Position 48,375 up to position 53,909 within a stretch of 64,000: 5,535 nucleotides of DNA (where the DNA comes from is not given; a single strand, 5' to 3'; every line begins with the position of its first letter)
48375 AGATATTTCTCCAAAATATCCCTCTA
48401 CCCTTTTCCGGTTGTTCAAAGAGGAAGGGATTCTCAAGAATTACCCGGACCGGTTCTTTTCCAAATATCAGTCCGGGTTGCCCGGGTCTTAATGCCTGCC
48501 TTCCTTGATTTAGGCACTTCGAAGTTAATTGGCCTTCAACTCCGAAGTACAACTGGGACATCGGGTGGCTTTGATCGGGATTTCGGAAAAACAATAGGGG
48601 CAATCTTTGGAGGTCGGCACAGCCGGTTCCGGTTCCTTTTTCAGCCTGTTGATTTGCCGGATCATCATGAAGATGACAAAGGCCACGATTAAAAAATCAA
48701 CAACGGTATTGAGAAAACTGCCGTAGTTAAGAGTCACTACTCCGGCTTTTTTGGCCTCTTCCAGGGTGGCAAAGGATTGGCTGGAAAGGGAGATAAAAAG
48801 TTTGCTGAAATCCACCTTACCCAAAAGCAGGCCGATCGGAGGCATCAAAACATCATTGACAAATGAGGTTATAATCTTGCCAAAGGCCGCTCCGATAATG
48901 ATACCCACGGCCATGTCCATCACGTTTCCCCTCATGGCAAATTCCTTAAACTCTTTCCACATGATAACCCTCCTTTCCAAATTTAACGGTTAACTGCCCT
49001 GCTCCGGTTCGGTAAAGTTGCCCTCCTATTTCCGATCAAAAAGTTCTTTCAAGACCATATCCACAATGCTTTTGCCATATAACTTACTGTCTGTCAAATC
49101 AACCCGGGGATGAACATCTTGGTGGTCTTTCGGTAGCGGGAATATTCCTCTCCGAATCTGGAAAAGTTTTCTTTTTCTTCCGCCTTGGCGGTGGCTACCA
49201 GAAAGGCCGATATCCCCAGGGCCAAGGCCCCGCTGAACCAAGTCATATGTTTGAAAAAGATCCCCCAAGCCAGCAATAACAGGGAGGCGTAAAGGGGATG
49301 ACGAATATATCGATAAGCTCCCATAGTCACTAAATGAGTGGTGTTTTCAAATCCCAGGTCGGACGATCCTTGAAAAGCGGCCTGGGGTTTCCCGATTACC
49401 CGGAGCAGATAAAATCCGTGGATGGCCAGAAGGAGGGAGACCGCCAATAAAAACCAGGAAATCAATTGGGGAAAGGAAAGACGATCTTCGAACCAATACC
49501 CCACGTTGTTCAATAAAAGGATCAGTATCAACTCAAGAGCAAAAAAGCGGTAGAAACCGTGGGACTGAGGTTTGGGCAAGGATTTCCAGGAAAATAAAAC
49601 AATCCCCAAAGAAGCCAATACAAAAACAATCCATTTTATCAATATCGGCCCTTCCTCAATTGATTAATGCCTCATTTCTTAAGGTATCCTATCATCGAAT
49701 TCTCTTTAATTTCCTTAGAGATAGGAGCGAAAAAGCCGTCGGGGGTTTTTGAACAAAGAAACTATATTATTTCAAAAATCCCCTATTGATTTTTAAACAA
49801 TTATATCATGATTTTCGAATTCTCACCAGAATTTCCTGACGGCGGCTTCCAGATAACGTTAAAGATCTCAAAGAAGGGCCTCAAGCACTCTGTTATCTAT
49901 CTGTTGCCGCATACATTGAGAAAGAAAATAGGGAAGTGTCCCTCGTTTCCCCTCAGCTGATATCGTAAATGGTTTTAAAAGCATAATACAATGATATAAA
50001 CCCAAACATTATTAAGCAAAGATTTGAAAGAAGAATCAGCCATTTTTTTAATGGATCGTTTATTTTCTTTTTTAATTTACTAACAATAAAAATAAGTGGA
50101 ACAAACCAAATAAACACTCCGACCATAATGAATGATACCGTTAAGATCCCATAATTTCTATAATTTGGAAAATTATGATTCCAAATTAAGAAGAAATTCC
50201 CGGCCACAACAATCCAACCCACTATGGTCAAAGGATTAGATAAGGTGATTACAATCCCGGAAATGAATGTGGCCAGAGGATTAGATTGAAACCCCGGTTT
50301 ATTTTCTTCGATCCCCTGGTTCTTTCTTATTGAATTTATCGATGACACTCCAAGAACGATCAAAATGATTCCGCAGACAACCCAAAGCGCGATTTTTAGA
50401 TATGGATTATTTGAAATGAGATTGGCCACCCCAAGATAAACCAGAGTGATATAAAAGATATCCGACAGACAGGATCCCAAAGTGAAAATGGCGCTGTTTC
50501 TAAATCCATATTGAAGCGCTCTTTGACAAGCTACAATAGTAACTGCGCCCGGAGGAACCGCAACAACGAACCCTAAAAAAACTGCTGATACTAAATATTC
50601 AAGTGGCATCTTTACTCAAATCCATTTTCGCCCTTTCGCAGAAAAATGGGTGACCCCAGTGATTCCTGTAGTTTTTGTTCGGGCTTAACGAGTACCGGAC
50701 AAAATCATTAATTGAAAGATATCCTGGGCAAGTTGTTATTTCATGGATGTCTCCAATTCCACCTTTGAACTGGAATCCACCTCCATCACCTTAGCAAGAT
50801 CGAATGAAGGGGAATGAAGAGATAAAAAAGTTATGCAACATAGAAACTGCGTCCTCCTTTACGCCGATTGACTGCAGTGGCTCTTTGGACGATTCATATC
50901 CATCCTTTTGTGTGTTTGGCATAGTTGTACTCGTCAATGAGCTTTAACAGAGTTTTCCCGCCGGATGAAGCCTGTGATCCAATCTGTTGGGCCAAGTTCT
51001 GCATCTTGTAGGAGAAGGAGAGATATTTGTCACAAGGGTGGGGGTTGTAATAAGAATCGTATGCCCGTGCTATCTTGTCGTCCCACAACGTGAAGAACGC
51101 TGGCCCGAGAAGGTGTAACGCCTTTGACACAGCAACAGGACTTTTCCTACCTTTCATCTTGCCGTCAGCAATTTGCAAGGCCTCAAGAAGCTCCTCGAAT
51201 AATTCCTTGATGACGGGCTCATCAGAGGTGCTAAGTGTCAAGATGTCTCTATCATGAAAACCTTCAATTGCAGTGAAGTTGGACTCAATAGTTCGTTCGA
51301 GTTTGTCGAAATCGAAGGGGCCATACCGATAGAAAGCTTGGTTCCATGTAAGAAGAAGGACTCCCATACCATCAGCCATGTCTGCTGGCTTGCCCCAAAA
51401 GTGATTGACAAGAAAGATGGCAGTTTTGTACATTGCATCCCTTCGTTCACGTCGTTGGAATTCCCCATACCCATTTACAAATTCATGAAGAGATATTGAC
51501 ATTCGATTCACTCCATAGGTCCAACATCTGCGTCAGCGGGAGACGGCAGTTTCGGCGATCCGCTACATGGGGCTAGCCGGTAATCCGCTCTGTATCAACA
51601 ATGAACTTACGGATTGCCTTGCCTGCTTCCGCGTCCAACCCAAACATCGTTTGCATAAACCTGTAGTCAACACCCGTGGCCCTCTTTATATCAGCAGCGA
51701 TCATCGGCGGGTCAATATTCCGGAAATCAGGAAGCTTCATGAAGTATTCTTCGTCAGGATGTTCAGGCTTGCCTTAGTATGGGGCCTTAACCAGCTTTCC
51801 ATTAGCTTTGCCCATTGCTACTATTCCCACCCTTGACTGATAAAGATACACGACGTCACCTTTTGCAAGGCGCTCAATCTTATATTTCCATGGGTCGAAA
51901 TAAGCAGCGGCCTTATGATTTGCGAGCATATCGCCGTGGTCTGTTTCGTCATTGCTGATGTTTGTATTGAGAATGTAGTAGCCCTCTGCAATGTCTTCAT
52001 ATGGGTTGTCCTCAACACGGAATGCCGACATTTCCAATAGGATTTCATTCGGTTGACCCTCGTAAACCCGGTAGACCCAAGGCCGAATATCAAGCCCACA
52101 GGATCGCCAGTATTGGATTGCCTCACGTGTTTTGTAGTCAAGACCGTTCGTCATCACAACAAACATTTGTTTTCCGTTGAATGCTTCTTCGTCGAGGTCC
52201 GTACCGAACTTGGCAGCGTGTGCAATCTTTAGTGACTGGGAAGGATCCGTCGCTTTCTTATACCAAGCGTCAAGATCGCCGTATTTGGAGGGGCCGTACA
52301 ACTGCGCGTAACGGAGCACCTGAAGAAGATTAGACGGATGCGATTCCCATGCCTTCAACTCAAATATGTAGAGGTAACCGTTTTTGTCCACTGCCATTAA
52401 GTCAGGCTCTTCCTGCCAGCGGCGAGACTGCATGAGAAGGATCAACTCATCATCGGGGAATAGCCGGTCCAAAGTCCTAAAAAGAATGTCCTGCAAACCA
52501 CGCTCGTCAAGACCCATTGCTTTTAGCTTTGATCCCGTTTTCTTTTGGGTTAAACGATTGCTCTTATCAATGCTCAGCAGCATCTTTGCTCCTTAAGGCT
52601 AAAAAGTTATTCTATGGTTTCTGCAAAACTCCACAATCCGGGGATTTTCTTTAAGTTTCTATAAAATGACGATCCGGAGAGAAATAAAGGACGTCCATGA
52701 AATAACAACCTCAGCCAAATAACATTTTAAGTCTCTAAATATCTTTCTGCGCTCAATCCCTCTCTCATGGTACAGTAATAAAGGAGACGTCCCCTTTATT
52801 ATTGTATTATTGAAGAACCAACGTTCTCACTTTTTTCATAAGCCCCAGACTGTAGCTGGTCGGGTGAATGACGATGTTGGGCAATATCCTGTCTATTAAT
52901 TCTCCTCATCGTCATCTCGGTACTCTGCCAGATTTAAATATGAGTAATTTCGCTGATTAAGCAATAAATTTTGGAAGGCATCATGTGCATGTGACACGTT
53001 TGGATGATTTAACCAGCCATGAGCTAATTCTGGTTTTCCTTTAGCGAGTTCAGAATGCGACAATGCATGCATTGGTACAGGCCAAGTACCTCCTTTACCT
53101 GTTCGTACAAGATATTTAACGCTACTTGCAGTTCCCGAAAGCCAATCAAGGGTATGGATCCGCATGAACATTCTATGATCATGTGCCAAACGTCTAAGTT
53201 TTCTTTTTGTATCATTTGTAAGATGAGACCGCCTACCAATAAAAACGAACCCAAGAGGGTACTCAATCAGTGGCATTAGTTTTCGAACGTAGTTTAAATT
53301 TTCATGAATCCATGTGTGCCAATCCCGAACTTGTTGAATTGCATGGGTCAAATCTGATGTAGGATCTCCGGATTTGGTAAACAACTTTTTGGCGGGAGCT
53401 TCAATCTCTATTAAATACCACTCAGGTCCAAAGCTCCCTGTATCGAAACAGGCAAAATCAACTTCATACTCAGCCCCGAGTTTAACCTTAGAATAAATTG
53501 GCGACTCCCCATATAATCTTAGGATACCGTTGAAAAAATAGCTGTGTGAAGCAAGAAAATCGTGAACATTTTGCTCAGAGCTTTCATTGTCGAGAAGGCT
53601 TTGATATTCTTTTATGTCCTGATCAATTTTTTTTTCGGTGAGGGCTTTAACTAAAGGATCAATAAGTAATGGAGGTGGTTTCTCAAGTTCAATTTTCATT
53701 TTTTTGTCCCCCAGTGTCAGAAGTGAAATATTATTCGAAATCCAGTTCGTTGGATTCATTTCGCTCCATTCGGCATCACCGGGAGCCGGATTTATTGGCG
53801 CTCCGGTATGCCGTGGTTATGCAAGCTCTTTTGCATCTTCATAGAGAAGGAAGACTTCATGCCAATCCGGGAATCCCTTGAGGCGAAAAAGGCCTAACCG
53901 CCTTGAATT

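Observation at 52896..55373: Candidate novel nucleotide-signalling defence string: NDT/TIR-like-cyclase fusion, second cyclase, DUF4263 (Shedu-like) nuclease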

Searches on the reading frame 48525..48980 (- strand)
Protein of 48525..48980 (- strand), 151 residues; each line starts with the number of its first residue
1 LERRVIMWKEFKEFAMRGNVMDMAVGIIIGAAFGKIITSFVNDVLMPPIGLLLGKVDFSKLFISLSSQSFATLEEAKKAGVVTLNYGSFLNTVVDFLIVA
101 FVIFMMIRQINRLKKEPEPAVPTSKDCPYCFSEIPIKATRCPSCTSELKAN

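Call 90: search_protein_families(library=pfam, proteins=[window:48525-48980:-], max_evalue=0.001)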
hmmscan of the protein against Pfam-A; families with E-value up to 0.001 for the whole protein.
window:48525-48980:- (151 aa): 1 family
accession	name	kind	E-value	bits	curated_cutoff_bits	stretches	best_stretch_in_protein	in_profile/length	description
PF01741.23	MscL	-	1.2e-45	155.2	27.4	1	7-134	1-118/123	Large-conductance mechanosensitive channel, MscL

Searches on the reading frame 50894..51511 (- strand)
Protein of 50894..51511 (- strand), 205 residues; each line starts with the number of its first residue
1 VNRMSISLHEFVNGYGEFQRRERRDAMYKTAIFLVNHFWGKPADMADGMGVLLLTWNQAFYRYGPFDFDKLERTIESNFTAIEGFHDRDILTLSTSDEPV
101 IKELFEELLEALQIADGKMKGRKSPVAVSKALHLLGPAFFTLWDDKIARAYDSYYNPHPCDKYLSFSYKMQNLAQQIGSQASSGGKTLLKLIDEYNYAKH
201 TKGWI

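Call 3: search_protein_families(library=pfam, proteins=[window:50894-51511:-], max_evalue=0.1)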
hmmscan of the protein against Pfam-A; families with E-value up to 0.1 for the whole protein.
window:50894-51511:- (205 aa): 0 families

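Call 4: search_protein_families(library=padloc, proteins=[window:50894-51511:-], max_evalue=0.1)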
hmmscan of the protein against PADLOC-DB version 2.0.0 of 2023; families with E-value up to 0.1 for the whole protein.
window:50894-51511:- (205 aa): 0 families

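Call 6: search_protein_families(library=ncbifam, proteins=[window:50894-51511:-], max_evalue=0.1)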
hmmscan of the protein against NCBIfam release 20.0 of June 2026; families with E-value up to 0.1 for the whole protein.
window:50894-51511:- (205 aa): 0 families

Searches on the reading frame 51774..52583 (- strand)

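Call 3: search_protein_families(library=pfam, proteins=[window:51774-52583:-], max_evalue=0.1)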
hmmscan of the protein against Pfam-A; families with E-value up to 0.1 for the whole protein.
window:51774-52583:- (269 aa): 0 families

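Call 4: search_protein_families(library=padloc, proteins=[window:51774-52583:-], max_evalue=0.1)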
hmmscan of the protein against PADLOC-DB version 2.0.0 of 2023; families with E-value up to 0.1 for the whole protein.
window:51774-52583:- (269 aa): 6 families
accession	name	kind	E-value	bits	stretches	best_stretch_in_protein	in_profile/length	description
PDLC04916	PDC-S11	-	2.2e-19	67.8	1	21-186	18-182/358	-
PDLC04915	PDC-S11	-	1.3e-12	45.7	1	25-186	24-191/379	-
PDLC04909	PDC-S11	-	7e-05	20.6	1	17-114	16-116/347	-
PDLC04913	PDC-S11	-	0.00018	18.7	1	4-94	3-96/375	-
PDLC04910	PDC-S11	-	0.00026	18.4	1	58-209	59-210/359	-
PDLC04944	PDC-S18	-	0.00027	18.4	1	26-93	22-89/307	-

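Call 6: search_protein_families(library=ncbifam, proteins=[window:51774-52583:-], max_evalue=0.1)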
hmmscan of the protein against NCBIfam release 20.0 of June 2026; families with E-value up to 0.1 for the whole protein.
window:51774-52583:- (269 aa): 1 family
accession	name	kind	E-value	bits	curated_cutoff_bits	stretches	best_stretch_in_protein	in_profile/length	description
NF003270.0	PRK04247.1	equivalog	0.039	13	216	1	61-96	163-198/250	endonuclease NucS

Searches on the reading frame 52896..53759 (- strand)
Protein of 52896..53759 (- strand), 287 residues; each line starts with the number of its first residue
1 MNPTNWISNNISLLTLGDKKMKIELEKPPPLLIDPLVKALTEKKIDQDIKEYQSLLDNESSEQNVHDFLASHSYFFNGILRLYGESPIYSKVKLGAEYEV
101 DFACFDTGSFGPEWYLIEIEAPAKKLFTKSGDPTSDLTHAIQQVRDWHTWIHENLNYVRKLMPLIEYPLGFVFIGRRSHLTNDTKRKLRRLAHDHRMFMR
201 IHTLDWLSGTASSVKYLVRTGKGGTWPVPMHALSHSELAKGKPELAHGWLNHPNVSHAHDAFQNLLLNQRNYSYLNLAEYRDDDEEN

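Call 3: search_protein_families(library=pfam, proteins=[window:52896-53759:-], max_evalue=0.1)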
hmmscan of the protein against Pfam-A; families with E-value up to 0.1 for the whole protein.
window:52896-53759:- (287 aa): 1 family
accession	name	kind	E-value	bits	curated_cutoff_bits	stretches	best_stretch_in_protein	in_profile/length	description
PF14082.12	SduA_C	-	2.8e-13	50.8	27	1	60-182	2-132/159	Shedu protein SduA, C-terminal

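Call 4: search_protein_families(library=padloc, proteins=[window:52896-53759:-], max_evalue=0.1)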
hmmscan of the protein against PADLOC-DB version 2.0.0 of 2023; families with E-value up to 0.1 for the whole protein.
window:52896-53759:- (287 aa): 9 families
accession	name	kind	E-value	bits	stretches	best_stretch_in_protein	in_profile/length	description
PDLC00389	SduA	-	1e-30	105.6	1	44-218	209-376/383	DUF4263 domain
PDLC00395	SduA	-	5.4e-24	83.2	1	58-207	17-165/212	DUF4263 domain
PDLC00378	SduA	-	9.9e-23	79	1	40-210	3-189/287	DUF4263 domain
PDLC00398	SduA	-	1.9e-16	58.2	1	46-156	22-142/289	DUF4263 domain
PDLC00386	SduA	-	8.9e-16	56.1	1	41-161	67-195/268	DUF4263 domain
PDLC00387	SduA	-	2.4e-14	50.8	1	42-205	375-530/546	DUF4263 domain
PDLC00404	SduA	-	5.5e-09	33.3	1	113-178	340-406/457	DUF4263 domain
PDLC00403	SduA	-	5.7e-08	30.3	1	50-161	168-280/360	DUF4263 domain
PDLC00397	SduA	-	8.5e-05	20.4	1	46-189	34-195/227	DUF4263 domain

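Call 6: search_protein_families(library=ncbifam, proteins=[window:52896-53759:-], max_evalue=0.1)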
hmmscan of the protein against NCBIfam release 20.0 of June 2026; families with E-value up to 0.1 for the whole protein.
window:52896-53759:- (287 aa): 0 families

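Call 14: search_solved_structures(query=window:52896-53759:-, max_evalue=1, show_alignments=2)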
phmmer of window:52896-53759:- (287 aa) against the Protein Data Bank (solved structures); distinct sequences matched with E-value up to 1: 2.
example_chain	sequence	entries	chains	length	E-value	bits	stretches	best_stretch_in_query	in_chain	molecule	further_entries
7mfm_G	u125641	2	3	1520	0.37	13.3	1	7-77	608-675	Glutamate synthase (NADPH) large chain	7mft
1tbu_A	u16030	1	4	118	0.9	12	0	125-156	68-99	Peroxisomal acyl-coenzyme A thioester hydrolase 1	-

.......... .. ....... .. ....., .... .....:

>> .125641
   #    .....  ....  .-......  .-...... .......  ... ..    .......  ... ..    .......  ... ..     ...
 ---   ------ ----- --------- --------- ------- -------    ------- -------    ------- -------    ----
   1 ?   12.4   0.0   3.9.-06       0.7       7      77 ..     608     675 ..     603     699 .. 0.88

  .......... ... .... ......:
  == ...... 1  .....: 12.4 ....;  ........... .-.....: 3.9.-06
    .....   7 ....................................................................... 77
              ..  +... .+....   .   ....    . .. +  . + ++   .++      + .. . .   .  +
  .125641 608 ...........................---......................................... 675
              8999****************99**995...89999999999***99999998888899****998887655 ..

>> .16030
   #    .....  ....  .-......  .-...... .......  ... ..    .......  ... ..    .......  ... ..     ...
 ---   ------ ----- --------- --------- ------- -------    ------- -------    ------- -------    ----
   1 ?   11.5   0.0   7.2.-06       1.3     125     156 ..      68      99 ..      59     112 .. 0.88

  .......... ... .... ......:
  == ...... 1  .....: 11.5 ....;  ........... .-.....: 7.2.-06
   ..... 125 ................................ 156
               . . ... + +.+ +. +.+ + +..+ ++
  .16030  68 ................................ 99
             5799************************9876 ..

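Call 83: search_dna_similar(query=window:52896-53759:-, collection=plasmids, mode=protein, max_evalue=0.001, max_rows=15)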
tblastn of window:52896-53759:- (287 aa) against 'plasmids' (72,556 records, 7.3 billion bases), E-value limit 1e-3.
Records with a match: 83; places in all: 85; records where one place covers at least 80% of the query: 0.
Best place of each record, by identity: <60% 83.
By first word of the organism name: Escherichia 28; Salmonella 22; Rhodococcus 5; Klebsiella 5; Priestia 4; Leptospira 3; Agrobacterium 3; Enterobacter 2; Citrobacter 2; Sinorhizobium 1; and 8 more.
By predicted mobility (MOB-suite, as given by PLSDB): conjugative 62; non-mobilizable 13; mobilizable 8.
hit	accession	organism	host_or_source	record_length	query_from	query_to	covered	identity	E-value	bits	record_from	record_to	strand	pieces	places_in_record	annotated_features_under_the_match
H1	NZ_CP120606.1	Priestia megaterium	cell culture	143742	49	222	61%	31.3%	3e-8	62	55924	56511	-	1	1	Shedu anti-phage system protein SduA domain-containing protein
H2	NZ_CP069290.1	Priestia megaterium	microbe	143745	49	222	61%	31.3%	3e-8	62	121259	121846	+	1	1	Shedu anti-phage system protein SduA domain-containing protein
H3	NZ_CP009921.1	Priestia megaterium NBRC 15308 = ATCC 14581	Microbial isolate culture,environmental ...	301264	49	222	61%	31.3%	3e-8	62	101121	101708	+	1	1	Shedu anti-phage system protein SduA domain-containing protein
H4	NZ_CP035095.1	Priestia megaterium NBRC 15308 = ATCC 14581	single cell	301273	49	222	61%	31.3%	3e-8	62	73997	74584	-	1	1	Shedu anti-phage system protein SduA domain-containing protein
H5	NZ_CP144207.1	Sinorhizobium chiapasense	mixed culture,rhizosphere soil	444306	38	226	66%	27.8%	6e-7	58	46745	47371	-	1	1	Shedu anti-phage system protein SduA domain-containing protein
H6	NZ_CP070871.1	Rhodococcus erythropolis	cell culture,water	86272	48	207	56%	32.1%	4e-17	88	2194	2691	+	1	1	Shedu anti-phage system protein SduA domain-containing protein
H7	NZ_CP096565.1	Rhodococcus qingshengii JCM 15477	sandy loam,soil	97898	48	207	56%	32.1%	4e-17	88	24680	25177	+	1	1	Shedu anti-phage system protein SduA domain-containing protein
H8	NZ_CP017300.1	Rhodococcus sp. YL-1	pure culture,soil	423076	48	207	56%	32.1%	4e-17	88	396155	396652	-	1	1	Shedu anti-phage system protein SduA domain-containing protein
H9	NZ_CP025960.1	Rhodococcus qingshengii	cell culture,soil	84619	48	212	57%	30.6%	6e-17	88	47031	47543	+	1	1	Shedu anti-phage system protein SduA domain-containing protein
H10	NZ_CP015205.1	Rhodococcus sp. 008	Skate,bacterial culture,renal tissue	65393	48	212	57%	30.6%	2e-16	87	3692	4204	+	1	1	Shedu anti-phage system protein SduA domain-containing protein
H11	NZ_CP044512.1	Leptospira interrogans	Canicola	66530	42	163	43%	40.5%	9e-15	82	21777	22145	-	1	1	Shedu anti-phage system protein SduA domain-containing protein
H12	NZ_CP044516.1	Leptospira interrogans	Homo sapiens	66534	42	163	43%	40.5%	9e-15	82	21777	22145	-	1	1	Shedu anti-phage system protein SduA domain-containing protein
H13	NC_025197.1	Leptospira interrogans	-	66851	42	163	43%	40.5%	1e-14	81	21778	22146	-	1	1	Shedu anti-phage system protein SduA domain-containing protein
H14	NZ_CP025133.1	Planococcus sp. MB-3u-03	-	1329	88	222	47%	36.3%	7e-16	84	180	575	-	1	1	Shedu anti-phage system protein SduA domain-containing protein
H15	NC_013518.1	Sebaldella termitidis ATCC 33386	-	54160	40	207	59%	28.6%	6e-7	58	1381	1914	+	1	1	Shedu immune nuclease family protein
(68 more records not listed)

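Call 85: get_annotated_region(hit=H6, flank=3000)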
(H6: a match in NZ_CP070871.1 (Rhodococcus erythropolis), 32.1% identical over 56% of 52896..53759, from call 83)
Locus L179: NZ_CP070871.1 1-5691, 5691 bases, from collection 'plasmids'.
description: Rhodococcus erythropolis strain R85 plasmid pR85A, complete sequence
organism: Rhodococcus erythropolis (NCBI taxid 1833)
taxonomy: Bacteria; Actinomycetota; Actinomycetes; Mycobacteriales; Nocardiaceae; Rhodococcus; Rhodococcus erythropolis
host: -; source: cell culture,water; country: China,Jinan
typing (MOB-suite, as given by PLSDB): mobilizable; replicon rep_cluster_1311; relaxase MOBP
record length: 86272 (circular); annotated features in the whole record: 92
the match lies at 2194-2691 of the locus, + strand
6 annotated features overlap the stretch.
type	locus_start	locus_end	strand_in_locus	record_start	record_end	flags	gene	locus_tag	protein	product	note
CDS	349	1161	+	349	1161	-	-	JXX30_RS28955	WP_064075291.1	hypothetical protein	-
CDS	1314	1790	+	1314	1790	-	-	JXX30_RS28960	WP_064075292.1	hypothetical protein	-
CDS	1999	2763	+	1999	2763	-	-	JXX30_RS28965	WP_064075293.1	Shedu anti-phage system protein SduA domain-containing protein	-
CDS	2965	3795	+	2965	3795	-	-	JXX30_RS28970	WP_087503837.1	hypothetical protein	-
CDS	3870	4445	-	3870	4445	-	-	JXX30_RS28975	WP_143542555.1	hypothetical protein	-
CDS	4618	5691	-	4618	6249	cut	-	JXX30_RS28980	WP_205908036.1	hypothetical protein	-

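Call 86: get_annotated_region(hit=H11, flank=3000)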
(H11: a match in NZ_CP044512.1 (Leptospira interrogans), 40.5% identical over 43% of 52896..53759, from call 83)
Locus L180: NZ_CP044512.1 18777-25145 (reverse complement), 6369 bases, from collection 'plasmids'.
description: Leptospira interrogans serovar Canicola strain LJ178 plasmid p2, complete sequence
organism: Leptospira interrogans (NCBI taxid 211880)
taxonomy: Bacteria; Spirochaetota; Spirochaetia; Leptospirales; Leptospiraceae; Leptospira; Leptospira interrogans
host: -; source: Canicola; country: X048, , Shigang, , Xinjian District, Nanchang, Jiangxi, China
typing (MOB-suite, as given by PLSDB): non-mobilizable; replicon rep_cluster_216
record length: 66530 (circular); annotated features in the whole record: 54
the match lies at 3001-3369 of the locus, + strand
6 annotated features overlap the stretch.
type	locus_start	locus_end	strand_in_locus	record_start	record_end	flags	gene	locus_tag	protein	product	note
CDS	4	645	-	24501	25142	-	-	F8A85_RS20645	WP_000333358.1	hypothetical protein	-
CDS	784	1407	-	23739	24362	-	-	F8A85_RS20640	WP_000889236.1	hypothetical protein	-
CDS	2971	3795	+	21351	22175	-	-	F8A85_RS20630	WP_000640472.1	Shedu anti-phage system protein SduA domain-containing protein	-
CDS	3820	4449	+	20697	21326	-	-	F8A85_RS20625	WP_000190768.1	hypothetical protein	-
CDS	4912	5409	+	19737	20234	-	-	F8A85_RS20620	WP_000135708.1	hypothetical protein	-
CDS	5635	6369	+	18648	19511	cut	-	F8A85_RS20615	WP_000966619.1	SH3 domain-containing protein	-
